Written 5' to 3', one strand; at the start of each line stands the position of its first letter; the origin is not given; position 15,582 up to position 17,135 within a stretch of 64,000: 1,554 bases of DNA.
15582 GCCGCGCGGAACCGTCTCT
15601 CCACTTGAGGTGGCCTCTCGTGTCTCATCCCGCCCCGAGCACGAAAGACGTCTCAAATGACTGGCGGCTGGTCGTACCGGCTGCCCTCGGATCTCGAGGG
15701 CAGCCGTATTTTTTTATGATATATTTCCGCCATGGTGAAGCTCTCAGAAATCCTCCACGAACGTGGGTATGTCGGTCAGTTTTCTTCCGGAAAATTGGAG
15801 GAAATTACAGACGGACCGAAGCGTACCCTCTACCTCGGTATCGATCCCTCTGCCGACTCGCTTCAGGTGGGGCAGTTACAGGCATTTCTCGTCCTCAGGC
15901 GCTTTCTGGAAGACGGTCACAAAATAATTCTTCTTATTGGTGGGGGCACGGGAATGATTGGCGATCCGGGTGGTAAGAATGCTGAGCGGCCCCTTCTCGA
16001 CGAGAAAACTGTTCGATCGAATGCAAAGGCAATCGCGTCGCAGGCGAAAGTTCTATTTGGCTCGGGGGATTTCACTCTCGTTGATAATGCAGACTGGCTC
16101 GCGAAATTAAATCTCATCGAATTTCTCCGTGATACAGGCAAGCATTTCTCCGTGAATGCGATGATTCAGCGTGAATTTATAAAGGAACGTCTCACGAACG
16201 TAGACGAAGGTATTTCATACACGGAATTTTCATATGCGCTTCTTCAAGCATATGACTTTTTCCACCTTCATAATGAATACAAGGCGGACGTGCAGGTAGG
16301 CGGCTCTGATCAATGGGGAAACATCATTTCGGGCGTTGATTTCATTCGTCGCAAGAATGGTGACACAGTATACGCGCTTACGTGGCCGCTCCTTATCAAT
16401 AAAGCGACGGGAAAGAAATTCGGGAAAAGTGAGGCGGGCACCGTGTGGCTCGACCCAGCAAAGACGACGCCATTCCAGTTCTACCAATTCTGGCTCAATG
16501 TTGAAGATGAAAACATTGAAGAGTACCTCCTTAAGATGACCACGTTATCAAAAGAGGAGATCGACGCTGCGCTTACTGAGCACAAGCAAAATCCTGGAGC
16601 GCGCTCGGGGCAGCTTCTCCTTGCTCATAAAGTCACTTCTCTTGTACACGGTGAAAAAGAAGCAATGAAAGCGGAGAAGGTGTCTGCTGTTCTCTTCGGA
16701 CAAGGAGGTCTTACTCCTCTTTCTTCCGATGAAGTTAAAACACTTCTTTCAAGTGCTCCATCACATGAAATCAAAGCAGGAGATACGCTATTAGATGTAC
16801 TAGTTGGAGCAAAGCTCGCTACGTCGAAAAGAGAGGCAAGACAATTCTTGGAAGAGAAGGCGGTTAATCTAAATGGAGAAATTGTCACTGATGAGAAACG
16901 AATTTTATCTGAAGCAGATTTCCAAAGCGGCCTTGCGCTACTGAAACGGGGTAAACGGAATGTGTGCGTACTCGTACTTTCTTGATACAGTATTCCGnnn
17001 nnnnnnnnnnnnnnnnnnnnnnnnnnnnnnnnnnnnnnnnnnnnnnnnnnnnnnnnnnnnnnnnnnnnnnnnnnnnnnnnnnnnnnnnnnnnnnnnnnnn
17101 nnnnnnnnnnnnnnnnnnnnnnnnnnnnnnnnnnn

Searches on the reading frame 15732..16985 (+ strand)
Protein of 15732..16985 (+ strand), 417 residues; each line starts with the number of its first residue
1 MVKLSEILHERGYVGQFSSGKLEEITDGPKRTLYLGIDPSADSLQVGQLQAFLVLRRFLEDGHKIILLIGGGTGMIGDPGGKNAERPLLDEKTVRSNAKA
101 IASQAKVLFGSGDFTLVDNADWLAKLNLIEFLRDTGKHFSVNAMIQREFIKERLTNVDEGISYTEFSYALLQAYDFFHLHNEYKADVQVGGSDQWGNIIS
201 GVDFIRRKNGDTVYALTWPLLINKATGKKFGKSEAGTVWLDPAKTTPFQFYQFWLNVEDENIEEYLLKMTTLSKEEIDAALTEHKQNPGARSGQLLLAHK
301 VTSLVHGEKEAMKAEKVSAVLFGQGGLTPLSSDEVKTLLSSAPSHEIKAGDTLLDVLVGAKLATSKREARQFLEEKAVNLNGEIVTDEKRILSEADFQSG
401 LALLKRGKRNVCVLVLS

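Call 7: search_protein_families(library=pfam, proteins=[window:15732-16985:+])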
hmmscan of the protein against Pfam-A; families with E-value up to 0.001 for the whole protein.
window:15732-16985:+ (417 aa): 3 families
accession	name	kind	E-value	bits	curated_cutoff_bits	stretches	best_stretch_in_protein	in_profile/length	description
PF00579.31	tRNA-synt_1b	-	8e-73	245.7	21.1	1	32-322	7-291/292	tRNA synthetases class I (W and Y)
PF22421.1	SYY_C-terminal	-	3.4e-14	52.9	27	1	334-413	1-82/83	Tyrosine--tRNA ligase SYY-like C-terminal domain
PF01479.30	S4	-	3.8e-07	30.2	22.8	1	354-396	4-46/48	S4 domain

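Call 8: find_related_loci(query=window:15732-16985:+, collection=genome_contigs, flank=3000)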
Query window:15732-16985:+ (417 aa) in genome_contigs; peptide patterns used: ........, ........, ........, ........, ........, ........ (x = any residue, [..] = any of these).
402 stretches matched a pattern; 308 encode a relative of the query (tblastn E <= 1e-3); the best 80 are kept; 80 distinct loci.
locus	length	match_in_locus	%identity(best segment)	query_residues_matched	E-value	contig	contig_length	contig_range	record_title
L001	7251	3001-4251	73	1-417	0e+0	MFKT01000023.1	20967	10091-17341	MAG: Candidatus Kaiserbacteria bacterium RIFCSPHIGHO2_01_FULL_53_29 rifcsphigho2_01_scaffold_5123, whole genome shotgun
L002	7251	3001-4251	73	1-417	0e+0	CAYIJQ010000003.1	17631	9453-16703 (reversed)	MAG TPA_asm: uncultured Candidatus Saccharibacteria bacterium isolate ERP119705_co24_1052 genome assembly, contig: NODE_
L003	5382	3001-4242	72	1-416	0e+0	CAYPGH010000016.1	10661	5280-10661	MAG TPA_asm: uncultured Candidatus Saccharibacteria bacterium isolate SRP050083_co2_53 genome assembly, contig: NODE_491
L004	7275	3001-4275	70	3-417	0e+0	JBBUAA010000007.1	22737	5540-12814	MAG: Patescibacteria group bacterium isolate H52-bin072_1 H52_bin072_1_000000000007, whole genome shotgun sequence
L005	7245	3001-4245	66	2-417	0e+0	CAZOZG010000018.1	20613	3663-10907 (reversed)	MAG TPA_asm: uncultured Candidatus Saccharibacteria bacterium isolate SRP273308_co1_18 genome assembly, contig: NODE_272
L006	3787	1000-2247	66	1-416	0e+0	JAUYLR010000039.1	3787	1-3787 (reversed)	MAG: bacterium isolate C24_metabat.bin.43 C24_k141_603727, whole genome shotgun sequence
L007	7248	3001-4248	65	1-416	0e+0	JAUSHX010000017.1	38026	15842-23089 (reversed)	MAG: bacterium isolate E14_metabat.bin.210 E14_k141_1431743, whole genome shotgun sequence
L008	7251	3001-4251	75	1-417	0e+0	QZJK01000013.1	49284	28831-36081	MAG: Candidatus Parcubacteria bacterium isolate SURF_41 Ga0104751_1000965, whole genome shotgun sequence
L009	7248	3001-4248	64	1-416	7e-179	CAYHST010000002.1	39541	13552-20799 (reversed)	MAG TPA_asm: uncultured Candidatus Saccharibacteria bacterium isolate ERP119705_co14_305 genome assembly, contig: NODE_6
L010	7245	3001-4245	65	2-416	0e+0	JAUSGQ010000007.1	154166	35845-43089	MAG: bacterium isolate E14_metabat.bin.131 E14_k141_715857, whole genome shotgun sequence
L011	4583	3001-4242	64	3-416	3e-179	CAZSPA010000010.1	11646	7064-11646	MAG TPA_asm: uncultured Candidatus Saccharibacteria bacterium isolate SRP269290_co2_317 genome assembly, contig: NODE_67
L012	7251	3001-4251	63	1-416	4e-177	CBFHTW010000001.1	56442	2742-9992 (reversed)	MAG: Minisyncoccia bacterium isolate Co_bin_102_indstr genome assembly, contig: Co_bin_102_indstr_c1, whole genome shotg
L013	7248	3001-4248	62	1-417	1e-175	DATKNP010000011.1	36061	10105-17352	MAG TPA_asm: Candidatus Paceibacterota bacterium isolate SMAG_U14740 k141_4320838, whole genome shotgun sequence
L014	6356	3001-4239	63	4-416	3e-174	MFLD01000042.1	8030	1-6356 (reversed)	MAG: Candidatus Kaiserbacteria bacterium RIFCSPHIGHO2_02_FULL_49_16 rifcsphigho2_02_scaffold_75767, whole genome shotgun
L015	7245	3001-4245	62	1-417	7e-174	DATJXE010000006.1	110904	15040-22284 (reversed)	MAG TPA_asm: Candidatus Paceibacterota bacterium isolate SMAG_U15118 k141_3475739, whole genome shotgun sequence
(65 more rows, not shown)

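Call 17: find_related_loci(query=window:15732-16985:+, collection=metagenome_contigs, flank=2000)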
Query window:15732-16985:+ (417 aa) in metagenome_contigs; peptide patterns used: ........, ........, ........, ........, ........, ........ (x = any residue, [..] = any of these).
435 stretches matched a pattern; 312 encode a relative of the query (tblastn E <= 1e-3); the best 80 are kept; 80 distinct loci.
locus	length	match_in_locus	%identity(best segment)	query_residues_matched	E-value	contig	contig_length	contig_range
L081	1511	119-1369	75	1-417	0e+0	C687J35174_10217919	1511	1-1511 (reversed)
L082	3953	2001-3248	75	1-416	0e+0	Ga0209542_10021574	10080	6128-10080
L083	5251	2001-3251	73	1-417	0e+0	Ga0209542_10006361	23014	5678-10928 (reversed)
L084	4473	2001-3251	73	1-417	0e+0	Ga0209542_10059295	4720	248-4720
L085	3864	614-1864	73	1-417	0e+0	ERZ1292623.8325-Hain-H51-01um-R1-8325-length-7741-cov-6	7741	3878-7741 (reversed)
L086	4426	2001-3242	72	1-416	0e+0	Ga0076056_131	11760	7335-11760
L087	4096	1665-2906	72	1-416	0e+0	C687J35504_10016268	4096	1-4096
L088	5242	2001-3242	71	1-416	0e+0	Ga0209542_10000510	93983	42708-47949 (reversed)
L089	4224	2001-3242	71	1-416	0e+0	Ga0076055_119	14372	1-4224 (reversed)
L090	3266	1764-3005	71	1-416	0e+0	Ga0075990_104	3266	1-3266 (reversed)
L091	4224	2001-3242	71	1-416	0e+0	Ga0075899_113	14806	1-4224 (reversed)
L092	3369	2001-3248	71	1-417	0e+0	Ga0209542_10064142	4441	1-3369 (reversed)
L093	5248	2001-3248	71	1-417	0e+0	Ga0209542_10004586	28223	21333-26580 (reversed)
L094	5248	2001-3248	71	1-417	0e+0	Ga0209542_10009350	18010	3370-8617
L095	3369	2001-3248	71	1-417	0e+0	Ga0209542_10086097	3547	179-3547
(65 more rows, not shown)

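Call 22: find_homologous_proteins(query=window:15732-16985:+, max_evalue=1e-100)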
Query window:15732-16985:+ (417 aa): 2626 proteins with E <= 1e-100 among 8000 candidates; the best 120 are listed.
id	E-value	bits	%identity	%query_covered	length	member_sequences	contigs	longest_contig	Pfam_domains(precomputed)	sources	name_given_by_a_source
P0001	7.0e-273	923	100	100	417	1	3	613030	PF22421.2,PF00579.32,PF01479.31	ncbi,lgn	-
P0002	3.2e-234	795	85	100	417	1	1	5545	PF22421.2,PF00579.32,PF01479.31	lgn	-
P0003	7.3e-228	774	83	100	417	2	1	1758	PF22421.2,PF00579.32,PF01479.31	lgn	-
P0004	3.7e-207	706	80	100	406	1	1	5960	PF22421.2,PF00579.32,PF01479.31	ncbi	-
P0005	3.5e-206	703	77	100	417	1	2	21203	PF22421.2,PF00579.32,PF01479.31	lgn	-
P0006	2.0e-204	697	75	100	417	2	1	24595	PF22421.2,PF00579.32,PF01479.31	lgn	-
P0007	1.1e-203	695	75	100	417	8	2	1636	PF22421.2,PF00579.32,PF01479.31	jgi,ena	-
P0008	1.2e-203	695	75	100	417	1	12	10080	PF22421.2,PF00579.32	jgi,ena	-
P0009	8.6e-203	692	75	100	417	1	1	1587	PF22421.2,PF00579.32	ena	-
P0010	7.8e-198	675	72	100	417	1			PF22421.2,PF00579.32,PF01479.31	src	-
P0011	2.3e-197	674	73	100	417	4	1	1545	PF22421.2,PF00579.32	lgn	-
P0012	3.6e-197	673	73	100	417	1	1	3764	PF22421.2,PF00579.32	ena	-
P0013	8.3e-197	672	71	100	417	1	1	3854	PF22421.2,PF00579.32,PF01479.31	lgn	-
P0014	1.0e-196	672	72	100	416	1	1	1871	PF22421.2,PF00579.32,PF01479.31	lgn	-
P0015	2.2e-196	671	75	100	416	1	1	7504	PF22421.2,PF00579.32,PF01479.31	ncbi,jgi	jgi:tyrosyl-tRNA synthetase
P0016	2.1e-195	667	73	100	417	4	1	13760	PF22421.2,PF00579.32,PF01479.31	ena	-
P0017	4.3e-194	663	71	100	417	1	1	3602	PF22421.2,PF00579.32,PF01479.31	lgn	-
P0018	6.0e-194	663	72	100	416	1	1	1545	PF22421.2,PF00579.32,PF01479.31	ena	-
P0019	1.1e-193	662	70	100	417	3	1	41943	PF22421.2,PF00579.32,PF01479.31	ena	-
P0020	1.3e-193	662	71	100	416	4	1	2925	PF22421.2,PF00579.32,PF01479.31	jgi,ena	-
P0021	2.5e-193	661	72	100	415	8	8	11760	PF22421.2,PF00579.32,PF01479.31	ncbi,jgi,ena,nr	ncbi:MAG: Tyrosine-tRNA ligase [Parcubacteria group bacterium GW2011_GWB1_50_9]|nr:MAG: Tyrosine-tRN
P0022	3.0e-192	657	71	100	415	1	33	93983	PF22421.2,PF00579.32,PF01479.31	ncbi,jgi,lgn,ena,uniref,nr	ncbi:MAG: Tyrosine-tRNA ligase [Candidatus Kaiserbacteria bacterium GW2011_GWC2_49_12]|uniref:Tyrosi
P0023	3.7e-192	657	69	100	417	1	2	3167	PF22421.2,PF00579.32,PF01479.31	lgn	-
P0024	1.1e-191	655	69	100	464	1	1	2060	PF22421.2,PF00579.32,PF01479.31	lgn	-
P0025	1.6e-191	655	71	100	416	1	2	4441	PF22421.2,PF00579.32,PF01479.31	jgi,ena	-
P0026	1.8e-191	654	71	100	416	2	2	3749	PF22421.2,PF00579.32,PF01479.31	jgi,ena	-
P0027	2.0e-191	654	71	100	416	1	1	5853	PF22421.2,PF00579.32,PF01479.31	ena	-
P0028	9.2e-191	652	69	100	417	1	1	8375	PF22421.2,PF00579.32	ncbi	-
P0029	1.0e-190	652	72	100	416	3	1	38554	PF22421.2,PF00579.32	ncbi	-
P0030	1.4e-190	652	70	100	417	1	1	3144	PF22421.2,PF00579.32,PF01479.31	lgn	-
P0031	1.6e-190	651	70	100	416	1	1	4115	PF22421.2,PF00579.32,PF01479.31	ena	-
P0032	2.0e-190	651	70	100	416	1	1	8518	PF22421.2,PF00579.32,PF01479.31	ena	-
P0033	5.8e-190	650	69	100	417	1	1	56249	PF22421.2,PF00579.32,PF01479.31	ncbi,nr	ncbi:tyrosine--tRNA ligase [Candidatus Kaiserbacteria bacterium]|nr:tyrosine--tRNA ligase [Candidatu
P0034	8.6e-190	649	71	100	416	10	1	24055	PF22421.2,PF00579.32,PF01479.31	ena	-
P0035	1.1e-189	649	69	100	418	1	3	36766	PF22421.2,PF00579.32,PF01479.31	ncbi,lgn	-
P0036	1.3e-189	648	69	100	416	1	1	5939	PF22421.2,PF00579.32,PF01479.31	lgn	-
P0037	1.4e-189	648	70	100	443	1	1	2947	PF22421.2,PF00579.32,PF01479.31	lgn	-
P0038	2.3e-189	648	69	100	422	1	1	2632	PF22421.2,PF00579.32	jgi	jgi:tyrosyl-tRNA synthetase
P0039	4.1e-189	647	70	100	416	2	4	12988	PF22421.2,PF00579.32,PF01479.31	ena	-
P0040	4.7e-189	647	71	100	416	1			PF22421.2,PF00579.32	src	-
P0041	4.8e-189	647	69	100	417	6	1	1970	PF22421.2,PF00579.32,PF01479.31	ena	-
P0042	8.3e-189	646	70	100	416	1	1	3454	PF22421.2,PF00579.32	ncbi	-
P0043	1.0e-188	645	70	100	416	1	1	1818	PF22421.2,PF00579.32,PF01479.31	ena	-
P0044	1.6e-188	645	69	100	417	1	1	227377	PF22421.2,PF00579.32,PF01479.31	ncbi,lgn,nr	ncbi:tyrosine--tRNA ligase [Candidatus Kaiserbacteria bacterium]|nr:tyrosine--tRNA ligase [Candidatu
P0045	1.0e-187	642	71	96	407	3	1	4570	PF22421.2,PF00579.32,PF01479.31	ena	-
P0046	5.0e-187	640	70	100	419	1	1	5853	PF22421.2,PF00579.32,PF01479.31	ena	-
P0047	5.7e-187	640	69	100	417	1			PF22421.2,PF00579.32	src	-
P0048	1.0e-186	639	71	99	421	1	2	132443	PF22421.2,PF00579.32,PF01479.31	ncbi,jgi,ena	-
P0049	2.4e-186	638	71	100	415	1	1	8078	PF22421.2,PF00579.32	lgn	-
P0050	1.8e-185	635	69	100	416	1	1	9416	PF22421.2,PF00579.32,PF01479.31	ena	-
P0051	3.0e-185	634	68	100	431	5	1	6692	PF22421.2,PF00579.32,PF01479.31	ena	-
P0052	3.4e-185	634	68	100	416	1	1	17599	PF22421.2,PF00579.32,PF01479.31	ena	-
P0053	5.7e-185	633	69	100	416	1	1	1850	PF22421.2,PF00579.32,PF01479.31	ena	-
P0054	8.9e-185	632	69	100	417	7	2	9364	PF22421.2,PF00579.32,PF01479.31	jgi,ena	-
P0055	9.7e-185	632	69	100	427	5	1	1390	PF22421.2,PF00579.32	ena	-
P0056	1.2e-184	632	68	100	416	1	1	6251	PF22421.2,PF00579.32,PF01479.31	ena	-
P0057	1.2e-184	632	68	100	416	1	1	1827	PF22421.2,PF00579.32,PF01479.31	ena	-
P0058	1.5e-184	632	68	100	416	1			PF22421.2,PF00579.32,PF01479.31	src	-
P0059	1.6e-184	632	68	100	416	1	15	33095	PF22421.2,PF00579.32,PF01479.31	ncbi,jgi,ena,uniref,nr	ncbi:tyrosine--tRNA ligase [Candidatus Kaiserbacteria bacterium RIFCSPHIGHO2_02_FULL_59_21]|uniref:T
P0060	2.1e-184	631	69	100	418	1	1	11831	PF22421.2,PF00579.32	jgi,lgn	jgi:tyrosyl-tRNA synthetase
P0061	2.2e-184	631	68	100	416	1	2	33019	PF22421.2,PF00579.32,PF01479.31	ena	-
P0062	8.2e-184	629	68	100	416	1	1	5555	PF22421.2,PF00579.32,PF01479.31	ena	-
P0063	1.9e-183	628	68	100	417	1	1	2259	PF22421.2,PF00579.32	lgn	-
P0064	3.3e-183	627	67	100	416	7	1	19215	PF22421.2,PF00579.32,PF01479.31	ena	-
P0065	4.7e-182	624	69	100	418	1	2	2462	PF22421.2,PF00579.32,PF01479.31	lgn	-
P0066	6.2e-182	623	70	100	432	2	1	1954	PF22421.2,PF00579.32,PF01479.31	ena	-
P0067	6.3e-182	623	67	100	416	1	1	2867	PF22421.2,PF00579.32,PF01479.31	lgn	-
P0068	2.4e-181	621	66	99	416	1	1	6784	PF22421.2,PF00579.32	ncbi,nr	ncbi:MAG: tyrosine--tRNA ligase [bacterium]|nr:tyrosine--tRNA ligase [bacterium]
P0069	2.0e-180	618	67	100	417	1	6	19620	PF22421.2,PF00579.32,PF01479.31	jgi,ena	-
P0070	2.3e-180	618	66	100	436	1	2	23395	PF22421.2,PF00579.32,PF01479.31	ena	-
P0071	3.7e-180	617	67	100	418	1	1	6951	PF22421.2,PF00579.32,PF01479.31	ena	-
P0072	1.9e-179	615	66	99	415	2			PF22421.2,PF00579.32,PF01479.31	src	-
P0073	1.2e-178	612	68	100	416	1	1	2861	PF22421.2,PF00579.32,PF01479.31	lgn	-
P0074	2.7e-178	611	66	100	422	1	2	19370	PF22421.2,PF00579.32,PF01479.31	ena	-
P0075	4.7e-178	610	68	95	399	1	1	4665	PF22421.2,PF00579.32,PF01479.31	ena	-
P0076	2.6e-177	608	68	100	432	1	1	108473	PF22421.2,PF00579.32,PF01479.31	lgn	-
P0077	4.0e-177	607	67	100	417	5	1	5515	PF22421.2,PF00579.32,PF01479.31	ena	-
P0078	4.1e-177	607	65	100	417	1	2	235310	PF22421.2,PF00579.32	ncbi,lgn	-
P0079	4.9e-177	607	65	100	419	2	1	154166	PF22421.2,PF00579.32,PF01479.31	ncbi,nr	ncbi:MAG: tyrosine--tRNA ligase [bacterium]|nr:tyrosine--tRNA ligase [bacterium]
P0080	5.2e-177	607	65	100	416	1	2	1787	PF22421.2,PF00579.32,PF01479.31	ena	-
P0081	9.2e-177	606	66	100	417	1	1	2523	PF22421.2,PF00579.32,PF01479.31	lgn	-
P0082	6.7e-176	603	66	100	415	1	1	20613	PF22421.2,PF00579.32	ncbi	-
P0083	7.6e-176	603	66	100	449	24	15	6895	PF22421.2,PF00579.32,PF01479.31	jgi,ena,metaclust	metaclust:\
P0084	4.5e-175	601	67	100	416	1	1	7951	PF22421.2,PF00579.32,PF01479.31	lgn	-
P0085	9.2e-175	600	65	100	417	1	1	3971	PF22421.2,PF00579.32,PF01479.31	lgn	-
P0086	9.7e-174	596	65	100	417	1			PF22421.2,PF00579.32,PF01479.31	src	-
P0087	1.0e-173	596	66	100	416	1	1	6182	PF22421.2,PF00579.32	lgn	-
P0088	1.6e-173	595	65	100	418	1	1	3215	PF22421.2,PF00579.32,PF01479.31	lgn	-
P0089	1.9e-173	595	65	99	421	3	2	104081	PF22421.2,PF00579.32,PF01479.31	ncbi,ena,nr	ncbi:MAG: Tyrosine-tRNA ligase [Parcubacteria group bacterium GW2011_GWA2_51_10]|nr:MAG: Tyrosine-tR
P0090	2.8e-173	595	66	100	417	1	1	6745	PF22421.2,PF00579.32,PF01479.31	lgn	-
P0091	3.8e-173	594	64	100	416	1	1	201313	PF22421.2,PF00579.32,PF01479.31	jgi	jgi:tyrosyl-tRNA synthetase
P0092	6.1e-173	594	65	100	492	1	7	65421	PF22421.2,PF00579.32,PF01479.31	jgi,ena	-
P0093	2.0e-172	592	63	99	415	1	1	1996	PF22421.2,PF00579.32,PF01479.31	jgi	jgi:tyrosyl-tRNA synthetase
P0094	4.9e-172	591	64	100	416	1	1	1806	PF22421.2,PF00579.32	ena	-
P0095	5.8e-172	590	62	100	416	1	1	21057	PF22421.2,PF00579.32,PF01479.31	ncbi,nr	ncbi:tyrosine--tRNA ligase [Candidatus Kaiserbacteria bacterium]|nr:tyrosine--tRNA ligase [Candidatu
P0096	6.3e-172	590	63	100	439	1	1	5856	PF22421.2,PF00579.32,PF01479.31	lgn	-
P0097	6.4e-172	590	64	100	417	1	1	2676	PF22421.2,PF00579.32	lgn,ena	-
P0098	9.7e-172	590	65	100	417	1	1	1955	PF22421.2,PF00579.32,PF01479.31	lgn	-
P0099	1.2e-171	589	64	100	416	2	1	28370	PF22421.2,PF00579.32,PF01479.31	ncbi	ncbi:MAG: tyrosine--tRNA ligase [Patescibacteria group bacterium]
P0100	1.4e-171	589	65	100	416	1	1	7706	PF22421.2,PF00579.32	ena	-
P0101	3.1e-171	588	66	99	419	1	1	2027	PF22421.2,PF00579.32,PF01479.31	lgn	-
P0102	4.5e-171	587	65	100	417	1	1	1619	PF22421.2,PF00579.32,PF01479.31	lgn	-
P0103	5.2e-171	587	64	100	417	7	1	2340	PF22421.2,PF00579.32,PF01479.31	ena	-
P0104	5.4e-171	587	64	100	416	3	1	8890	PF22421.2,PF00579.32,PF01479.31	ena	-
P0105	5.8e-171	587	65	100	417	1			PF22421.2,PF00579.32,PF01479.31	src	-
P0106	5.9e-171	587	65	100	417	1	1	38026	PF22421.2,PF00579.32,PF01479.31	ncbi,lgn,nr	ncbi:MAG: tyrosine--tRNA ligase [bacterium]|nr:tyrosine--tRNA ligase [bacterium]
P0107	6.5e-171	587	63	100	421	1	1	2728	PF22421.2,PF00579.32,PF01479.31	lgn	-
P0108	1.1e-170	586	64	100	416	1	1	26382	PF22421.2,PF00579.32,PF01479.31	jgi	jgi:tyrosyl-tRNA synthetase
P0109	1.2e-170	586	64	100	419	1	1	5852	PF22421.2,PF00579.32,PF01479.31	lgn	-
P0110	1.4e-170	586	64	100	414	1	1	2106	PF22421.2,PF00579.32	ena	-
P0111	1.8e-170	585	64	100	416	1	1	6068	PF22421.2,PF00579.32,PF01479.31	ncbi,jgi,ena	jgi:tyrosyl-tRNA synthetase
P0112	2.0e-170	585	64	100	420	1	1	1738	PF22421.2,PF00579.32,PF01479.31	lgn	-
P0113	2.1e-170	585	65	100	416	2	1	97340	PF22421.2,PF00579.32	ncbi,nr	ncbi:MAG TPA: tyrosine--tRNA ligase [Candidatus Paceibacterota bacterium]|nr:tyrosine--tRNA ligase [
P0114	3.7e-170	584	66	100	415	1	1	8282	PF22421.2,PF00579.32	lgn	-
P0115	4.3e-170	584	64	100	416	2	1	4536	PF22421.2,PF00579.32,PF01479.31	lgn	-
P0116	4.9e-170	584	65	99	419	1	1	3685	PF22421.2,PF00579.32,PF01479.31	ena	-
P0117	5.0e-170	584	64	99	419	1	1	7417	PF22421.2,PF00579.32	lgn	-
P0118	8.5e-170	583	63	100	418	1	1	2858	PF22421.2,PF00579.32,PF01479.31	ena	-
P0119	1.4e-169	582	64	100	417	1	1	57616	PF22421.2,PF00579.32,PF01479.31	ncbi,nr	ncbi:MAG: tyrosine--tRNA ligase [bacterium]|nr:tyrosine--tRNA ligase [bacterium]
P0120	1.6e-169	582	64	100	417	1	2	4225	PF22421.2,PF00579.32,PF01479.31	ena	-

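Call 23: find_encoding_contigs(protein=P0001, flank=1500, max_places=4)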
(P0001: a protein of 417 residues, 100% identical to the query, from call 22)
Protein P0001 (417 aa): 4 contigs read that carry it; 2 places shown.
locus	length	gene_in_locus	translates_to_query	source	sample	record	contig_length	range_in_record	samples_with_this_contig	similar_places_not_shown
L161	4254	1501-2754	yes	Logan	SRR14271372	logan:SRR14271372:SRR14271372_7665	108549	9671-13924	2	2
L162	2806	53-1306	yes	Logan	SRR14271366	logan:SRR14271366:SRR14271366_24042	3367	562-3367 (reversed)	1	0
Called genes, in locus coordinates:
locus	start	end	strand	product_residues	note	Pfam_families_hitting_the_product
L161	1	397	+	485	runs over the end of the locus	PF01336:tRNA_anti-codon, PF00152:tRNA-synt_2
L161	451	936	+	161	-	PF01625:PMSR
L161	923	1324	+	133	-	PF06262:Zincin_1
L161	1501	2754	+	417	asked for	PF00579:tRNA-synt_1b, PF22421:SYY_C-terminal, PF01479:S4 (weak)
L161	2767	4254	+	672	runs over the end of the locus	PF04851:ResIII, PF17757:UvrB_inter, PF27431:UvrB_3rd, PF00271:Helicase_C, PF12344:UvrB, PF02151:UVR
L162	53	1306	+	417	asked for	PF00579:tRNA-synt_1b, PF22421:SYY_C-terminal, PF01479:S4 (weak)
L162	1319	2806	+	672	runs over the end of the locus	PF04851:ResIII, PF17757:UvrB_inter, PF27431:UvrB_3rd, PF00271:Helicase_C, PF12344:UvrB, PF02151:UVR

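Call 24: find_encoding_contigs(protein=P0002, flank=1500, max_places=3)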
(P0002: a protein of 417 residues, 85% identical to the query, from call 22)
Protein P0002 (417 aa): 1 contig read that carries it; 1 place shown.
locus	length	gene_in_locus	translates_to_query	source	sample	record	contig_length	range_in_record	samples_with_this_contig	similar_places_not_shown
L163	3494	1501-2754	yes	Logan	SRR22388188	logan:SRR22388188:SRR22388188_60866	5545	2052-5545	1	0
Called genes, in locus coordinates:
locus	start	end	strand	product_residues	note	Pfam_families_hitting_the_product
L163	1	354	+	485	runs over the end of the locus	PF01336:tRNA_anti-codon, PF00152:tRNA-synt_2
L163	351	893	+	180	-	PF01625:PMSR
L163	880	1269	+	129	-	PF06262:Zincin_1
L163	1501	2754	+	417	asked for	PF00579:tRNA-synt_1b, PF22421:SYY_C-terminal, PF01479:S4 (weak)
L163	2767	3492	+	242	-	?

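Call 25: find_encoding_contigs(protein=P0003, flank=1500, max_places=3)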
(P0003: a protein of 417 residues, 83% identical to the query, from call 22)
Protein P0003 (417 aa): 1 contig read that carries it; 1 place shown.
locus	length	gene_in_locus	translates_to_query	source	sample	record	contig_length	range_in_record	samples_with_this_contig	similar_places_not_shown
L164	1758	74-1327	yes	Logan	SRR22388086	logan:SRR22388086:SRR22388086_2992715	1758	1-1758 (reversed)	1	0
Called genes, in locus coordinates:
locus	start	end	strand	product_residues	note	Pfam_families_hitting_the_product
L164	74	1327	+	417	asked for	PF00579:tRNA-synt_1b, PF22421:SYY_C-terminal, PF01479:S4 (faint)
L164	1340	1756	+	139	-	?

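Call 26: find_encoding_contigs(protein=P0004, flank=1500, max_places=3)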
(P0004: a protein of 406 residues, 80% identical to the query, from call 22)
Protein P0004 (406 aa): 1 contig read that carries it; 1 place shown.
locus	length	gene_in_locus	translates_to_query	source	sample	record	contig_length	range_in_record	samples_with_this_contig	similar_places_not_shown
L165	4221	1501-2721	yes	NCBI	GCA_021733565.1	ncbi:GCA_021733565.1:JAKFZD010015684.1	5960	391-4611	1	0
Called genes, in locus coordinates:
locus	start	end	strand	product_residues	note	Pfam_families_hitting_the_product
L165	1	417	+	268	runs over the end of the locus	?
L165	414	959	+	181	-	PF01625:PMSR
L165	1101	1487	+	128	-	PF06262:Zincin_1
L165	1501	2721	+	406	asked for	PF00579:tRNA-synt_1b, PF22421:SYY_C-terminal, PF01479:S4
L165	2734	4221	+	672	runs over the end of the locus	PF04851:ResIII, PF17757:UvrB_inter, PF27431:UvrB_3rd, PF00271:Helicase_C, PF12344:UvrB, PF02151:UVR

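Call 27: find_encoding_contigs(protein=P0005, flank=1500, max_places=3)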
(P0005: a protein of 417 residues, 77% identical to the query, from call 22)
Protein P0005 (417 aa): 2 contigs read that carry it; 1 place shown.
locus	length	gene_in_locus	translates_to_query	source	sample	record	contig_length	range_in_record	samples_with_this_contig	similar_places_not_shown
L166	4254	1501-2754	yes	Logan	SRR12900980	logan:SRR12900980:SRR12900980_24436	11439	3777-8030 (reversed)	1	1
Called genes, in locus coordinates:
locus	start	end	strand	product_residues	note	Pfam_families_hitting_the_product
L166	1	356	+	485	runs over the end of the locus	PF01336:tRNA_anti-codon, PF00152:tRNA-synt_2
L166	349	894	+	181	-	PF01625:PMSR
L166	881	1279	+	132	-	PF06262:Zincin_1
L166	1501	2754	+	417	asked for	PF00579:tRNA-synt_1b, PF22421:SYY_C-terminal, PF01479:S4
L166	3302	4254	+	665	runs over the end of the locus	PF04851:ResIII, PF17757:UvrB_inter, PF27431:UvrB_3rd, PF00271:Helicase_C, PF12344:UvrB, PF02151:UVR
